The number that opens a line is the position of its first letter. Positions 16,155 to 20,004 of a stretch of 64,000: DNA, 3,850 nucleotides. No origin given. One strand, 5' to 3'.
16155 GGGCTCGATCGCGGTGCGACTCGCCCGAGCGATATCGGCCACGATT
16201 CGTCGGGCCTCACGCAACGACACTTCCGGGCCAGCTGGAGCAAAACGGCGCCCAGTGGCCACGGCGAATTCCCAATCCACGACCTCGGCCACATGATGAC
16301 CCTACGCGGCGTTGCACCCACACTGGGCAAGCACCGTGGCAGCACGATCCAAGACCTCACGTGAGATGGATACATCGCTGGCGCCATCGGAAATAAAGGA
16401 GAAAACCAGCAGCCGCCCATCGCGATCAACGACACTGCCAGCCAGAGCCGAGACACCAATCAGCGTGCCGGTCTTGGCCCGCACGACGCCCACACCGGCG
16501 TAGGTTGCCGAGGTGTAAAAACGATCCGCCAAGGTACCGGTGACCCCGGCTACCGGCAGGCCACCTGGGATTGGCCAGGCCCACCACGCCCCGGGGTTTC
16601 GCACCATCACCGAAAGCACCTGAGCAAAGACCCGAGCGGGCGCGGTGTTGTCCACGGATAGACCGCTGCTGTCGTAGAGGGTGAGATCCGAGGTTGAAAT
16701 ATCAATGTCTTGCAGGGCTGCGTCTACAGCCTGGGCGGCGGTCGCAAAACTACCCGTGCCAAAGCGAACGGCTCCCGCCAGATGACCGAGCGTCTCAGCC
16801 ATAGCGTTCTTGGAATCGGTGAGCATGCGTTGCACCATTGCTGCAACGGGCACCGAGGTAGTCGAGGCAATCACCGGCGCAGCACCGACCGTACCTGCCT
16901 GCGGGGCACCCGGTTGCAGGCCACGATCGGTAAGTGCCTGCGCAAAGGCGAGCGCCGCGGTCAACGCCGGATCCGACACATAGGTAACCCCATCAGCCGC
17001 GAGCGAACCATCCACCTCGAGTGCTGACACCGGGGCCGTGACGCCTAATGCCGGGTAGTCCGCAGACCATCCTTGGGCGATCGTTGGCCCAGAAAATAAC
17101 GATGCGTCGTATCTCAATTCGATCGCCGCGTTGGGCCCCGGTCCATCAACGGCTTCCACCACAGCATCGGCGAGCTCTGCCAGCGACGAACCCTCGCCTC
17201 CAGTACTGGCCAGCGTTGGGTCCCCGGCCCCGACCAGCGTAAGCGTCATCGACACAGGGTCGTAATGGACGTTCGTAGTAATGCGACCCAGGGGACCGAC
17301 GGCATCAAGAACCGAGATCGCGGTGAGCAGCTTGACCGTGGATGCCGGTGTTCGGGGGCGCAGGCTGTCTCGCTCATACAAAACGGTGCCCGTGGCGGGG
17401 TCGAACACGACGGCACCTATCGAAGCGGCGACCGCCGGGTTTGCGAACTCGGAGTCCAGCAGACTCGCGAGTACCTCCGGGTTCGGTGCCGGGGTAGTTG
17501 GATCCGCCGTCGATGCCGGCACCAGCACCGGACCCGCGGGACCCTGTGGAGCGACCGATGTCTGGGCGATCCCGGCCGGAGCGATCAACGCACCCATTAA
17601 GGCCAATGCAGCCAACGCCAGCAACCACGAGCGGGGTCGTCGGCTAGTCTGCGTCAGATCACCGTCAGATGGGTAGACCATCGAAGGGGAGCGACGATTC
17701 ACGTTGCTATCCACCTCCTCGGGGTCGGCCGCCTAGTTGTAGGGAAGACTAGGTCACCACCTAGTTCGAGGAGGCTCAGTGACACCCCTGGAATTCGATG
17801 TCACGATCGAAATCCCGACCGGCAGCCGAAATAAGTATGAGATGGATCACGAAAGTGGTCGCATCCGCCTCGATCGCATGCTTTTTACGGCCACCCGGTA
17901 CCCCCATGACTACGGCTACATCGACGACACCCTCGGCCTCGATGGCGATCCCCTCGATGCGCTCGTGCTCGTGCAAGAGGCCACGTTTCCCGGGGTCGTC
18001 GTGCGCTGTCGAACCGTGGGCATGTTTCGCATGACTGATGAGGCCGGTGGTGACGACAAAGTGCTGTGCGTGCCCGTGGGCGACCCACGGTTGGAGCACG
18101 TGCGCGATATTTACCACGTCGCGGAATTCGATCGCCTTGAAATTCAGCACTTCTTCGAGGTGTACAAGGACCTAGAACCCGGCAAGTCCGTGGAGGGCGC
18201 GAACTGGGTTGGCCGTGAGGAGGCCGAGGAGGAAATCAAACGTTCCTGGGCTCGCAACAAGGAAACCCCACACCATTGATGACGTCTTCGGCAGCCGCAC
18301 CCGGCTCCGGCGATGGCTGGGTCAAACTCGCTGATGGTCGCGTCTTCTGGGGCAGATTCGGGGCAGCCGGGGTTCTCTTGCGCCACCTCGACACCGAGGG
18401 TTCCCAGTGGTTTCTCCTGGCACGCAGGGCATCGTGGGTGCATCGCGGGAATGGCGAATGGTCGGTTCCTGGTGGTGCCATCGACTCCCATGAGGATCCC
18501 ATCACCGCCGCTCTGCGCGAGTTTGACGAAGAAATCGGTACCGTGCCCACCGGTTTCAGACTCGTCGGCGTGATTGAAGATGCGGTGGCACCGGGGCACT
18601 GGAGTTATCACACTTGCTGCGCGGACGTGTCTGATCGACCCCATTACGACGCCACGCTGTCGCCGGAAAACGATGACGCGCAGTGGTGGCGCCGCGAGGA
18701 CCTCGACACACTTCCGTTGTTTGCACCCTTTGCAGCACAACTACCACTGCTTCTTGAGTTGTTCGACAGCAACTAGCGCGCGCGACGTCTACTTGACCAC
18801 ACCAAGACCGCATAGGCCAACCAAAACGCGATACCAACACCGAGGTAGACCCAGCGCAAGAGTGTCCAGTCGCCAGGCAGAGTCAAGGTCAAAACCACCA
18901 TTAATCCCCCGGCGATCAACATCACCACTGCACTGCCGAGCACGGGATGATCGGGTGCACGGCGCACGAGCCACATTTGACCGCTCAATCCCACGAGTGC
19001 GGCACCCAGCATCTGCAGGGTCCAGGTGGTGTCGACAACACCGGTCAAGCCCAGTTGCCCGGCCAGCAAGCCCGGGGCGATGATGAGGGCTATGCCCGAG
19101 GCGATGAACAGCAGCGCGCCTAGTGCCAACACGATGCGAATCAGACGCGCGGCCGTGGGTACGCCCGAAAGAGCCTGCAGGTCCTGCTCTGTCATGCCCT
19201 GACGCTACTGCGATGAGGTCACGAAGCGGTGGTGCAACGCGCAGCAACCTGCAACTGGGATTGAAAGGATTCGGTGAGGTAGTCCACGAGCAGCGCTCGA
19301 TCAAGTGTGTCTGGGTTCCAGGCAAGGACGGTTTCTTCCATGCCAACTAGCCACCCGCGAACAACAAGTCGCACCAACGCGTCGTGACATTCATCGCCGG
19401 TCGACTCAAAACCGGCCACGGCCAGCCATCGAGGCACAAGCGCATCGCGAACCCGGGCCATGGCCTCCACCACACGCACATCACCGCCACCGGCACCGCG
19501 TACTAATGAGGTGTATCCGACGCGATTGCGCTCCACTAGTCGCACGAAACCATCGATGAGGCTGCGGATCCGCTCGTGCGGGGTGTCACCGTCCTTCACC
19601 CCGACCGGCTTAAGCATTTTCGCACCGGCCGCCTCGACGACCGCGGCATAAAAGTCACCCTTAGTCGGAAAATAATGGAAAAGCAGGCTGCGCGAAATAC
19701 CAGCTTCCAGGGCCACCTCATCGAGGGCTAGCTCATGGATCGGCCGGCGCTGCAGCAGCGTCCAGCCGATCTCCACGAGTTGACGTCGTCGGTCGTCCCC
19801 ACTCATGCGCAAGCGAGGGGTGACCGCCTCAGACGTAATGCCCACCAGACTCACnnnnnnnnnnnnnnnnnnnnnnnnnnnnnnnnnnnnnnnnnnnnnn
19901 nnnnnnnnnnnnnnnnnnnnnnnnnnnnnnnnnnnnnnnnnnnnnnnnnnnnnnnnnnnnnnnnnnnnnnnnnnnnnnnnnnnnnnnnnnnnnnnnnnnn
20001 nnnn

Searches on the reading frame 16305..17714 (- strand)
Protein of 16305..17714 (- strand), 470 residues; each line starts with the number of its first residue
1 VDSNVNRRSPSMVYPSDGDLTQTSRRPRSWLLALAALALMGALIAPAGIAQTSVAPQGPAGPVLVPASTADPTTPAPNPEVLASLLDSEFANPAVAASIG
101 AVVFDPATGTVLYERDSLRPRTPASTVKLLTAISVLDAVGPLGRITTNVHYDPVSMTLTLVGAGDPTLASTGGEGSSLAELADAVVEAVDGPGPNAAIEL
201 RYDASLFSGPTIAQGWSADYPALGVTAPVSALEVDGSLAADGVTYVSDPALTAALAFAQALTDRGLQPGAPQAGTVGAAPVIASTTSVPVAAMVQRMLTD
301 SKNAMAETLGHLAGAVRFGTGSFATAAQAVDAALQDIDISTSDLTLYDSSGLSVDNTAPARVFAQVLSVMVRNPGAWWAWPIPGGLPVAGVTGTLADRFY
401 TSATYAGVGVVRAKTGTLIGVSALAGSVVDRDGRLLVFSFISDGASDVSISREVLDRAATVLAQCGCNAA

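Call 84: search_protein_families(library=pfam, proteins=[window:16305-17714:-], max_evalue=0.00001)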
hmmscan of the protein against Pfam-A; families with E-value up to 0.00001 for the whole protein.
window:16305-17714:- (470 aa): 2 families
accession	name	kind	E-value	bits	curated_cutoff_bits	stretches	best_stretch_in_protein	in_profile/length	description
PF02113.21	Peptidase_S13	-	1.4e-63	215.6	22.8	2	233-460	210-439/444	D-Ala-D-Ala carboxypeptidase 3 (S13) family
PF00768.25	Peptidase_S11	-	2.5e-06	27.6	27.6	1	97-139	11-53/239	D-alanyl-D-alanine carboxypeptidase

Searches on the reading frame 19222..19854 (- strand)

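Call 84: search_protein_families(library=pfam, proteins=[window:19222-19854:-], max_evalue=0.00001)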
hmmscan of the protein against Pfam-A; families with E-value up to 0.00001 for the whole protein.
window:19222-19854:- (211 aa): 2 families
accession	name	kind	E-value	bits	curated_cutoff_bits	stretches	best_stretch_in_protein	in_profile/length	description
PF00440.29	TetR_N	-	1.4e-08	34.8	24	1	31-72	6-47/47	Bacterial regulatory proteins, tetR family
PF21943.1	TetR_C_46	-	1.2e-07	32.4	27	1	92-196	1-105/109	Tetracyclin repressor-like, C-terminal domain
